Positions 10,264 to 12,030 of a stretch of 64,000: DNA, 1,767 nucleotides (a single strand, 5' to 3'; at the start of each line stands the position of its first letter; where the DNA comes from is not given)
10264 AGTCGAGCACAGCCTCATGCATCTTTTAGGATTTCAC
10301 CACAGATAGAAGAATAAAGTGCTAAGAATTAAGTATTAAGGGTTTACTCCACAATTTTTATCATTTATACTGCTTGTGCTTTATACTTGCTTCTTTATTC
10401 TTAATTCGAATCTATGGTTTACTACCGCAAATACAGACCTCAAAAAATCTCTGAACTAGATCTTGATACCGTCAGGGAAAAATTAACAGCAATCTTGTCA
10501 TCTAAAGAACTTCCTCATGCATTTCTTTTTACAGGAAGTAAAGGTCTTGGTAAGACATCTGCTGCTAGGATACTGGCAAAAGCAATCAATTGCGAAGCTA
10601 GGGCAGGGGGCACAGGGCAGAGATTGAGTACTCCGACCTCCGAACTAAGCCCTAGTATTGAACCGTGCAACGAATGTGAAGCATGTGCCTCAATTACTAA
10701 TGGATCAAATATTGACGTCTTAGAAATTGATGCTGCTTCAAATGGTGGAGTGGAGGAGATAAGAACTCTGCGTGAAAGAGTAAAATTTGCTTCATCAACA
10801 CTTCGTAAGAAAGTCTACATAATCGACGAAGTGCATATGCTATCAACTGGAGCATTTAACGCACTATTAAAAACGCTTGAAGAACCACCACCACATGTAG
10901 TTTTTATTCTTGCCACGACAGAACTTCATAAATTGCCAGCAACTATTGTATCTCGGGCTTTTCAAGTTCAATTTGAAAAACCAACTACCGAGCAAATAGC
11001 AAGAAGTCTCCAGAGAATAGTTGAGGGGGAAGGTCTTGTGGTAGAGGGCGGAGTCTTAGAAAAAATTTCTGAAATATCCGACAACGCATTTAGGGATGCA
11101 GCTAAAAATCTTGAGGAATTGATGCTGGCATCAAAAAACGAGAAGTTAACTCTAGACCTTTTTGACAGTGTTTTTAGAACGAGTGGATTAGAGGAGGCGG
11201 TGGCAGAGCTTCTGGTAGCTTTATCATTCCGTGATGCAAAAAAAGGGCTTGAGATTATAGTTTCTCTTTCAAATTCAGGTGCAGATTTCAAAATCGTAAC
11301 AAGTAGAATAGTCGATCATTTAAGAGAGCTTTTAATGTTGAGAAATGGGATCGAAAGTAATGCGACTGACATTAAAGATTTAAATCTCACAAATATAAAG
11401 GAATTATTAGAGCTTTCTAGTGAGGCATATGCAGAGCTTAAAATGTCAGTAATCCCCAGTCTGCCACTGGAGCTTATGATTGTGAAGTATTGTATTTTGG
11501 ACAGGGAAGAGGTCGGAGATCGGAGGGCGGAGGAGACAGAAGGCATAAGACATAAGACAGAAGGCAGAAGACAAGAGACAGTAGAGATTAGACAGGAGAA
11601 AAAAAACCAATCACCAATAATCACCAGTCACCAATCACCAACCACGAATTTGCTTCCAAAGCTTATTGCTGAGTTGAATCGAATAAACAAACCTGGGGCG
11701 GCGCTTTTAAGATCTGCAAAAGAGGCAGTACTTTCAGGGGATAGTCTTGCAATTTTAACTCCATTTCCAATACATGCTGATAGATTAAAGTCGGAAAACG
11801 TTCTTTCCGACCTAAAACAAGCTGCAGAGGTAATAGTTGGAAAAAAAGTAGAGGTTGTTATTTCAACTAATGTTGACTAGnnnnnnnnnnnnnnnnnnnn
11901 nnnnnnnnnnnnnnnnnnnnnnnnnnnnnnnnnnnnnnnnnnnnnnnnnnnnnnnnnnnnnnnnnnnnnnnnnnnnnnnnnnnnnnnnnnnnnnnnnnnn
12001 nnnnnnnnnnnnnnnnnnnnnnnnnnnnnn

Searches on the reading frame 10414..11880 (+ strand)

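Call 66: search_protein_families(library=pfam, proteins=[window:10414-11880:+], max_evalue=0.00001)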
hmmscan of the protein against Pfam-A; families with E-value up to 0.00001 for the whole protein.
window:10414-11880:+ (488 aa): 3 families
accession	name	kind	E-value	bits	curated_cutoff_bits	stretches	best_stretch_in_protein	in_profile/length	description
PF13177.12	DNA_pol3_delta2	-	2.1e-36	125.8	27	1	20-189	5-159/161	DNA polymerase III, delta subunit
PF00004.35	AAA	-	5e-11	43.6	21.2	1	38-188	2-128/131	ATPase family associated with various cellular activities (AAA)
PF13401.12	AAA_22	-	6.2e-06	27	27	0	38-172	9-127/130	AAA domain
